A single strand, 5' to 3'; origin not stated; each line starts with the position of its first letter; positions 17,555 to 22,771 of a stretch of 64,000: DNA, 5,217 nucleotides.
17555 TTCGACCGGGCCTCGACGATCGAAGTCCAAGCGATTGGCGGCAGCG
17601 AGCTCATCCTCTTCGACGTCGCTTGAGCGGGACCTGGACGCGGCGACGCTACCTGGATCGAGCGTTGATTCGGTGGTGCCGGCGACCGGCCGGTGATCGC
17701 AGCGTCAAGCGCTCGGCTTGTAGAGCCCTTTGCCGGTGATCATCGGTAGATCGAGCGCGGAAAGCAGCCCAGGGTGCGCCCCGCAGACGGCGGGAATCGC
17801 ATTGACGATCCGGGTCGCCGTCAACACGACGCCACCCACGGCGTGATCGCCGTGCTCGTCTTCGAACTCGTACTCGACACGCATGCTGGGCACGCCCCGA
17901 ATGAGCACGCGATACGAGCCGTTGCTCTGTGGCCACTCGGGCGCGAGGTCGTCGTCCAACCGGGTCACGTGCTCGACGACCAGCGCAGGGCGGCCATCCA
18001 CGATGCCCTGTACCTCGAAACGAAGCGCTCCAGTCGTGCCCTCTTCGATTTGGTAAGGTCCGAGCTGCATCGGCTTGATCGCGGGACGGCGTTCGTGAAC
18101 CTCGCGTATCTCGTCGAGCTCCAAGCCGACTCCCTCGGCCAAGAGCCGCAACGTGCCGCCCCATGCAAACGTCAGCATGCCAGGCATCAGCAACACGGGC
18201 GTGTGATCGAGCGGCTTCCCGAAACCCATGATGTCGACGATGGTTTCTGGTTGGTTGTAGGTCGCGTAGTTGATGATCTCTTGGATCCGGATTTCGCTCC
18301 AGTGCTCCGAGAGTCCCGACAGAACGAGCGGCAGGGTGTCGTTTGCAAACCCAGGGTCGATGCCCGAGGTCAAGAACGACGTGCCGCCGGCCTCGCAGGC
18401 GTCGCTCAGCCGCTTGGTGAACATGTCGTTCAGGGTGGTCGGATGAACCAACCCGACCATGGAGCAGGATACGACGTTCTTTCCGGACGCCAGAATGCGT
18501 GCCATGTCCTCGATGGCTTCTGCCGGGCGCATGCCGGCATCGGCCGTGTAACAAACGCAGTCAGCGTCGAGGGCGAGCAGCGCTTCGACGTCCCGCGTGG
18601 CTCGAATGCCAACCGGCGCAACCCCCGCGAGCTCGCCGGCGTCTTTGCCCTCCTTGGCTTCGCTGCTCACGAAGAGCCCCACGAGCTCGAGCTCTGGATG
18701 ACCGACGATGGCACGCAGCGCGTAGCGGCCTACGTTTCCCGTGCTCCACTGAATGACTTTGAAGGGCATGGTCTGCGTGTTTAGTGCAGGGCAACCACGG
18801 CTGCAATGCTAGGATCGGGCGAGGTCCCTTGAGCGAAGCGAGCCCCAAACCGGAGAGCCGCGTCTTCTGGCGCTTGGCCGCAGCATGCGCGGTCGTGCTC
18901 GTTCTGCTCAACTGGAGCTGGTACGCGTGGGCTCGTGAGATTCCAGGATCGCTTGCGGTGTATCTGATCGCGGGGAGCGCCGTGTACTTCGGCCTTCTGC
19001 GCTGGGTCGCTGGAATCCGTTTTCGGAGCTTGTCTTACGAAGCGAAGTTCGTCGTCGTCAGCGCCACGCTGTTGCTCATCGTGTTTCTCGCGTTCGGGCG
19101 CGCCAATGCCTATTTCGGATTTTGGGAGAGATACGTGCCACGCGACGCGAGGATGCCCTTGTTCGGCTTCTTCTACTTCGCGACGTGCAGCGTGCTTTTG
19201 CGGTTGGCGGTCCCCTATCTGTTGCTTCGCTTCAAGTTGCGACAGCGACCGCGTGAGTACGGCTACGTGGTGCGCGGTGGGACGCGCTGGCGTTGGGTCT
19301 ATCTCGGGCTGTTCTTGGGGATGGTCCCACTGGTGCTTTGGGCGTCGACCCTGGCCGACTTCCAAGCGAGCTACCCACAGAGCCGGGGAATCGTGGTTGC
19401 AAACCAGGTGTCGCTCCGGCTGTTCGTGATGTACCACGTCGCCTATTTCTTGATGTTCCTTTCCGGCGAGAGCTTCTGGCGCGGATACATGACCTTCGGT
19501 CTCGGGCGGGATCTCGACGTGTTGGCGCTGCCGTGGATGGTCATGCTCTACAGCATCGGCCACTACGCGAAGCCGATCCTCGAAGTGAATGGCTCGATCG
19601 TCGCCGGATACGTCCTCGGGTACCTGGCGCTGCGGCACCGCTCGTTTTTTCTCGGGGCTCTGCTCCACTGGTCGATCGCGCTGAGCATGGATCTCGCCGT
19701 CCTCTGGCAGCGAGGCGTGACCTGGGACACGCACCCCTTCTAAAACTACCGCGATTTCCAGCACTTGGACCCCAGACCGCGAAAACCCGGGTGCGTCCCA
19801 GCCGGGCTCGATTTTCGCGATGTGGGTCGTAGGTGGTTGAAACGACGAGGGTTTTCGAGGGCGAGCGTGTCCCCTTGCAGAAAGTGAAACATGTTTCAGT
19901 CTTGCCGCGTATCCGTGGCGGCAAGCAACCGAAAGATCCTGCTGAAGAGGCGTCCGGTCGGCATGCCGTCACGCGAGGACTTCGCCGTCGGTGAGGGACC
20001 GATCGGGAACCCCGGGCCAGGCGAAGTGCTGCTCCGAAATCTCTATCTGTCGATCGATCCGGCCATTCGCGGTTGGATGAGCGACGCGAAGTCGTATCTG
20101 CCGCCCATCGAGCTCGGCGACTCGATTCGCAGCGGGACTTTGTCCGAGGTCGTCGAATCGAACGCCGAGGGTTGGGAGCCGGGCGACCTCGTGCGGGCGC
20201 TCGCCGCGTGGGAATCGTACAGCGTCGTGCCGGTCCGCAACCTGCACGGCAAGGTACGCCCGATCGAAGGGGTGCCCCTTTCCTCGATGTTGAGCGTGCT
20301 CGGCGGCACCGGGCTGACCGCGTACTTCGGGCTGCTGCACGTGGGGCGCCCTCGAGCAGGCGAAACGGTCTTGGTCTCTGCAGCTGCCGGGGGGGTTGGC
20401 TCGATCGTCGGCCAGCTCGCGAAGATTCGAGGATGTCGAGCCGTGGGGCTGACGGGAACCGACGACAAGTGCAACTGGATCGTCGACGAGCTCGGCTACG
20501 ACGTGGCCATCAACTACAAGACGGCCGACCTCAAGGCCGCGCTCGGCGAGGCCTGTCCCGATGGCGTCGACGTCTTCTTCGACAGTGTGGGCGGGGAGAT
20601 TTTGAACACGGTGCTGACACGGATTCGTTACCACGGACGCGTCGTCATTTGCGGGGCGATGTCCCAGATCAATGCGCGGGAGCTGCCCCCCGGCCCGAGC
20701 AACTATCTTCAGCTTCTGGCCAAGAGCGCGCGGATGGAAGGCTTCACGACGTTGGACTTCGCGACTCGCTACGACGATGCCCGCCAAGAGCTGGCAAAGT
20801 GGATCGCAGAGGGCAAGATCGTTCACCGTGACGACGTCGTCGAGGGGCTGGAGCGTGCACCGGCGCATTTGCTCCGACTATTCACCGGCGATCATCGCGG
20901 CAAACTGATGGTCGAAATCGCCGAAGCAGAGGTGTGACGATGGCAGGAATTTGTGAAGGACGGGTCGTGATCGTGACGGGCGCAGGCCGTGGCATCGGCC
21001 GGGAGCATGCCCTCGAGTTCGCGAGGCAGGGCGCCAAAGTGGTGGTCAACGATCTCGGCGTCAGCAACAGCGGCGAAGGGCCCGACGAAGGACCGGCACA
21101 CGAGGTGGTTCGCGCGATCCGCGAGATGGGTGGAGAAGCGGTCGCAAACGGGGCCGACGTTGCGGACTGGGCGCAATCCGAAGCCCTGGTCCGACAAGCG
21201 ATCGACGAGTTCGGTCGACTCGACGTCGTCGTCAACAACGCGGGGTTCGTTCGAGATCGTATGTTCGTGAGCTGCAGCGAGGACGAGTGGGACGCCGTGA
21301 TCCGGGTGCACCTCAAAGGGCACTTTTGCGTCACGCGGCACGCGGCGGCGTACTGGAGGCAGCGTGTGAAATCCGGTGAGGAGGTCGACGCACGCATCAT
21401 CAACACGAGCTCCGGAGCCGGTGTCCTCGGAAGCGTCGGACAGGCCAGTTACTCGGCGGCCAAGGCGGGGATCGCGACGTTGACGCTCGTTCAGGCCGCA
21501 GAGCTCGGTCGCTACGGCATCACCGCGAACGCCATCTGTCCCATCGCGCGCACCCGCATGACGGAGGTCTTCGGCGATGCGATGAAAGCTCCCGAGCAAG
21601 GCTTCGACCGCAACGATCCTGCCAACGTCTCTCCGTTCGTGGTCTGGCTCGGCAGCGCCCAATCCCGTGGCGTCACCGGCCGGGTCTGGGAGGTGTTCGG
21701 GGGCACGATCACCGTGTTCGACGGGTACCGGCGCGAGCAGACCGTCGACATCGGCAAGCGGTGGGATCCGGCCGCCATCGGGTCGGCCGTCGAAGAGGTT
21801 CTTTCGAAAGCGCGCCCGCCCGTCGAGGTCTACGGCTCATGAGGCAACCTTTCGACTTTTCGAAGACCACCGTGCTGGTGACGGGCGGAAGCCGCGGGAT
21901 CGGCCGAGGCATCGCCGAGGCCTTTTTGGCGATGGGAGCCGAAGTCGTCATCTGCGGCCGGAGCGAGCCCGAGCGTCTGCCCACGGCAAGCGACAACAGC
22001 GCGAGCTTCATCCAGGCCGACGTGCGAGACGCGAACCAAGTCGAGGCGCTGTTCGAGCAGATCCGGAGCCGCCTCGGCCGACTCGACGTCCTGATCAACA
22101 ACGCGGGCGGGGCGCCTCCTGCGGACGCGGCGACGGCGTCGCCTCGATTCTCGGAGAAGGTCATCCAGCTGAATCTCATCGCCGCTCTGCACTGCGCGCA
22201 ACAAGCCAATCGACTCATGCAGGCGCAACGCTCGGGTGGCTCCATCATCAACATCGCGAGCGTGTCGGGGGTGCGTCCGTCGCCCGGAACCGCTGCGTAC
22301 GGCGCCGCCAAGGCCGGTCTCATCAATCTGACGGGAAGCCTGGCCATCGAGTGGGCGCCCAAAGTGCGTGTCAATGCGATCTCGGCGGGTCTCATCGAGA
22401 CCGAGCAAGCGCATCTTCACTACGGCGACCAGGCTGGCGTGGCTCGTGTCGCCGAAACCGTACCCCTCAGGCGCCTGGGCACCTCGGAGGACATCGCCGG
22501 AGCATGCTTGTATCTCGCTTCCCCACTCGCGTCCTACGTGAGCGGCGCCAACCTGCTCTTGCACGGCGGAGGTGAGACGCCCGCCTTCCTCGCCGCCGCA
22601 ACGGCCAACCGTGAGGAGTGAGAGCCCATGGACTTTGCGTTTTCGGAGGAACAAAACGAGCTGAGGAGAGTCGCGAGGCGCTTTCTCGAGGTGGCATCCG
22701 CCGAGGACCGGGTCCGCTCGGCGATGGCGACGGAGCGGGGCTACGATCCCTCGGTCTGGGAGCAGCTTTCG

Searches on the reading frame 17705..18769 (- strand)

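Call 19: search_protein_families(library=pfam, proteins=[window:17705-18769:-], max_evalue=0.00001)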
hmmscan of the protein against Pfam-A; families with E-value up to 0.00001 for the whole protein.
window:17705-18769:- (354 aa): 2 families
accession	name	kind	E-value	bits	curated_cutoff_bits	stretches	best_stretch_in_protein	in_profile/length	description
PF19328.4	DAP_DH_C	-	4.6e-10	39.9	23.3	1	144-345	4-194/206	2,4-diaminopentanoate dehydrogenase C-terminal domain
PF01113.26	DapB_N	-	4.2e-06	27.3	25.6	1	10-73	9-72/124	Dihydrodipicolinate reductase, N-terminus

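Call 60: search_protein_families(library=ncbifam, max_evalue=1e-10, proteins=[window:17705-18769:-])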
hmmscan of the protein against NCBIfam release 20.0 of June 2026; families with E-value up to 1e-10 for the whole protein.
window:17705-18769:- (354 aa): 1 family
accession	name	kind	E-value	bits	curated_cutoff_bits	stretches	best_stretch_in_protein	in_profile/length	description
NF040740.1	ornith_Ord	equivalog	1.5e-28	100.2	400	1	4-344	2-330/335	2,4-diaminopentanoate dehydrogenase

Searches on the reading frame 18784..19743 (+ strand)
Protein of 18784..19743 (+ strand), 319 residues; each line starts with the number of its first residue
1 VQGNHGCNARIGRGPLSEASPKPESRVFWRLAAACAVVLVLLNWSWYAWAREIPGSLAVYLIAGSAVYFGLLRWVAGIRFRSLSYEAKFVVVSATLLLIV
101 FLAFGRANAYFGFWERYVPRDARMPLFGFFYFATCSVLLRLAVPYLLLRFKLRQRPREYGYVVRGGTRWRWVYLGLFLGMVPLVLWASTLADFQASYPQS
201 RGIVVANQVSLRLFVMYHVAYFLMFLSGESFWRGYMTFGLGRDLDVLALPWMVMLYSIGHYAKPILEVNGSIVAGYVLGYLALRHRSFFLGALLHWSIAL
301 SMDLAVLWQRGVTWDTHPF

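Call 19: search_protein_families(library=pfam, proteins=[window:18784-19743:+], max_evalue=0.00001)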
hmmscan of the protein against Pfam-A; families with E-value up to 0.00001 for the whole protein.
window:18784-19743:+ (319 aa): 0 families

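Call 59: search_protein_families(library=pfam, max_evalue=0.1, proteins=[window:18784-19743:+])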
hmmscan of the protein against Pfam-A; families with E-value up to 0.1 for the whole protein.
window:18784-19743:+ (319 aa): 1 family
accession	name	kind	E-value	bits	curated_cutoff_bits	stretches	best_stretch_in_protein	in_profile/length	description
PF02517.21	Rce1-like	-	1.3e-05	25.8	22.4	1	213-298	4-90/93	Type II CAAX prenyl endopeptidase Rce1-like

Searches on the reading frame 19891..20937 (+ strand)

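Call 19: search_protein_families(library=pfam, proteins=[window:19891-20937:+], max_evalue=0.00001)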
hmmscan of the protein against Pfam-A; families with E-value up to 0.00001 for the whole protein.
window:19891-20937:+ (348 aa): 3 families
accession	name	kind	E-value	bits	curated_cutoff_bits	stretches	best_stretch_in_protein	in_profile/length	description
PF16884.10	ADH_N_2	-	2.5e-33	114.6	31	1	14-118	1-105/108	N-terminal domain of oxidoreductase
PF00107.32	ADH_zinc_N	-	4.9e-21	75.5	31.8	1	168-295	1-121/129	Zinc-binding dehydrogenase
PF13602.12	ADH_zinc_N_2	-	3.4e-12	47.9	27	1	201-340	1-133/134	Zinc-binding dehydrogenase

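Call 21: search_protein_families(library=ncbifam, proteins=[window:19891-20937:+], max_evalue=1e-20)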
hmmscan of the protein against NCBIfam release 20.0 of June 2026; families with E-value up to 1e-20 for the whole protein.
window:19891-20937:+ (348 aa): 3 families
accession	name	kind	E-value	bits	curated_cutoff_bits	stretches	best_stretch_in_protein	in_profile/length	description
NF058644.1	CurcmRedCuraProt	equivalog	1.6e-107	359.5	440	1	14-345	1-335/336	NADPH-dependent curcumin/dihydrocurcumin reductase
TIGR02825.1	B4_12hDH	equivalog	4.2e-72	243.3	579.85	1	16-341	6-326/327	leukotriene B4 12-hydroxydehydrogenase/15-oxo-prostaglandin 13-reductase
TIGR02824.1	quinone_pig3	subfamily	5.6e-26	91.3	296.8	1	81-342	66-324/325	putative NAD(P)H quinone oxidoreductase, PIG3 family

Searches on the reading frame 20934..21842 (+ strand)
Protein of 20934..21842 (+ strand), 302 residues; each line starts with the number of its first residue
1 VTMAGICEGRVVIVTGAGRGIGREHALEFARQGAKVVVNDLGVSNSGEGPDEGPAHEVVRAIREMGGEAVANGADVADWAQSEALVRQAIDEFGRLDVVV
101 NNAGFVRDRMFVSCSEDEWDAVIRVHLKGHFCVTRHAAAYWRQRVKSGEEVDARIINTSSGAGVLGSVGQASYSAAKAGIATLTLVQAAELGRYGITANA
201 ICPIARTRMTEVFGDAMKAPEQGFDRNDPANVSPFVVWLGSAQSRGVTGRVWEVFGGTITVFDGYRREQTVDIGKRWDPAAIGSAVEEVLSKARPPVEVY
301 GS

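Call 20: search_protein_families(library=pfam, proteins=[window:20934-21842:+], max_evalue=0.00001)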
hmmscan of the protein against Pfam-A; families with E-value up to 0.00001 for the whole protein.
window:20934-21842:+ (302 aa): 3 families
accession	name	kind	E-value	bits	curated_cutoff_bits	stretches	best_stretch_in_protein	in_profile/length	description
PF00106.31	adh_short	-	4.8e-45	153.9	26.6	1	10-211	1-188/195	short chain dehydrogenase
PF13561.12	adh_short_C2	-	4.3e-39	134.9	27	1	16-257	1-234/236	Enoyl-(Acyl carrier protein) reductase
PF08659.16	KR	-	2e-18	67.4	22.6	1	12-182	3-158/180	KR domain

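Call 21: search_protein_families(library=ncbifam, proteins=[window:20934-21842:+], max_evalue=1e-20)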
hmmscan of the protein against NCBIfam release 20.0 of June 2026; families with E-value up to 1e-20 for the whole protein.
window:20934-21842:+ (302 aa): 123 families (the best 25 are shown)
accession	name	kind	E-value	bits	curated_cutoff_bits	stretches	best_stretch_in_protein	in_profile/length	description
NF005861.0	PRK07791.1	subfamily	2.6e-142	473.6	373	1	5-302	2-300/300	SDR family oxidoreductase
NF005862.0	PRK07792.1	equivalog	1.1e-89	300.6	414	1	7-289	11-287/307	3-oxoacyl-ACP reductase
NF004198.0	PRK05653.1-3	equivalog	1.6e-56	191.5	296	1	7-258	5-246/248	3-oxoacyl-ACP reductase FabG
TIGR01830.1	3oxo_ACP_reduc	equivalog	8e-49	166.5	297.75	1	12-257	1-237/239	3-oxoacyl-[acyl-carrier-protein] reductase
TIGR03971.1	SDR_subfam_1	subfamily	1e-47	162.7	300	1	8-258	2-268/271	mycofactocin-coupled SDR family oxidoreductase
NF005559.1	PRK07231.1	subfamily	7e-45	153.5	215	1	8-259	3-248/249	glucose 1-dehydrogenase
NF009093.0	PRK12429.1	subfamily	3.9e-42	144.3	258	1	8-203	4-184/259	3-hydroxybutyrate dehydrogenase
NF009466.0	PRK12826.1-2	subfamily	2.8e-41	141.6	222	1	10-259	4-245/248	3-oxoacyl-ACP reductase FabG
NF004197.0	PRK05653.1-1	equivalog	3e-41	141.7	332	1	7-258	5-246/249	3-oxoacyl-ACP reductase FabG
NF006110.0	PRK08261.1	equivalog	2.1e-39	135.7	410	1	7-257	212-449/454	3-oxoacyl-ACP reductase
TIGR01829.1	AcAcCoA_reduct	subfamily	8.3e-39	133.7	302.1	1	10-258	1-240/242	acetoacetyl-CoA reductase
NF009546.0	PRK12935.1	equivalog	9.7e-39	133.4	418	1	8-204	5-187/247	acetoacetyl-CoA reductase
NF004818.0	PRK06172.1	equivalog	1.5e-38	132.6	336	1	7-260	5-252/253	SDR family oxidoreductase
NF053807.1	RhamDHLra1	equivalog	1.8e-38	132.7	400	1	8-258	3-247/252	L-rhamnose 1-dehydrogenase Lra1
NF004791.0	PRK06138.1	equivalog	9.6e-38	129.9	312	1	8-258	4-249/252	SDR family oxidoreductase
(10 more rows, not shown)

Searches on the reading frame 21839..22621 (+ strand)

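Call 20: search_protein_families(library=pfam, proteins=[window:21839-22621:+], max_evalue=0.00001)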
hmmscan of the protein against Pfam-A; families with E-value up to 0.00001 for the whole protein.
window:21839-22621:+ (260 aa): 5 families
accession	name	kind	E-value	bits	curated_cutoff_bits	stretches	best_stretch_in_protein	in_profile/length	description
PF13561.12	adh_short_C2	-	2.1e-61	208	27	1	19-244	6-234/236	Enoyl-(Acyl carrier protein) reductase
PF00106.31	adh_short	-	8e-52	176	26.6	1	11-191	2-187/195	short chain dehydrogenase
PF23441.1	SDR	-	1.5e-11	44.6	27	1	8-226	6-238/258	SDR-like rossmann domain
PF08659.16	KR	-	4.4e-09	36.9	22.6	1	11-159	2-154/180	KR domain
PF01370.27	Epimerase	-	3.2e-07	30.4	20.9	1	12-129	1-113/240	NAD dependent epimerase/dehydratase family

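Call 21: search_protein_families(library=ncbifam, proteins=[window:21839-22621:+], max_evalue=1e-20)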
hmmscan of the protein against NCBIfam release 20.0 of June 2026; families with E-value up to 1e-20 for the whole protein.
window:21839-22621:+ (260 aa): 163 families (the best 25 are shown)
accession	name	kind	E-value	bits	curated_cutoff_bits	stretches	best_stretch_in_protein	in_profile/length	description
NF005893.0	PRK07856.1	equivalog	2.7e-119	397.1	255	1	3-258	3-254/255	SDR family oxidoreductase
NF005559.1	PRK07231.1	subfamily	3.8e-66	223.1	215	1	8-244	3-246/249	glucose 1-dehydrogenase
NF009466.0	PRK12826.1-2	subfamily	2.3e-57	194.3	222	1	9-247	3-246/248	3-oxoacyl-ACP reductase FabG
NF052558.1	MBtsdlDhBudC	equivalog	5.3e-53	180.2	270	1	7-245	1-241/250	meso-2,3-butanediol dehydrogenase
NF005067.0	PRK06484.1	equivalog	7.9e-53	179.8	713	1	8-244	272-510/524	short chain dehydrogenase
NF006070.0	PRK08213.1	subfamily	1.2e-52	179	279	1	2-244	5-255/259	gluconate 5-dehydrogenase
NF005752.0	PRK07576.1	subfamily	3.7e-51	174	321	1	3-247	3-252/271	SDR family oxidoreductase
NF004198.0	PRK05653.1-3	equivalog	1.3e-50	172.2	296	1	9-244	7-245/248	3-oxoacyl-ACP reductase FabG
TIGR01830.1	3oxo_ACP_reduc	equivalog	3.7e-50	170.9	297.75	1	12-244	1-237/239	3-oxoacyl-[acyl-carrier-protein] reductase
NF005309.0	PRK06841.1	subfamily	6e-50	170.1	286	1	3-244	9-251/255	GolD/DthD family dehydrogenase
NF005873.0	PRK07814.1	equivalog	9.7e-50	169.4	346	1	8-248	9-254/263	SDR family oxidoreductase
NF009468.0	PRK12826.1-4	equivalog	6.3e-49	167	318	1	6-248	4-250/256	SDR family oxidoreductase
NF004778.0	PRK06124.1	equivalog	1.1e-47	162.6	303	1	2-244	4-251/256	SDR family oxidoreductase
NF005446.0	PRK07035.1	equivalog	5.1e-47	160.3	373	1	3-244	5-252/255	SDR family oxidoreductase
NF005811.0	PRK07677.1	equivalog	8.7e-47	159.8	318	1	9-244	3-246/254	2,4-dienoyl-CoA reductase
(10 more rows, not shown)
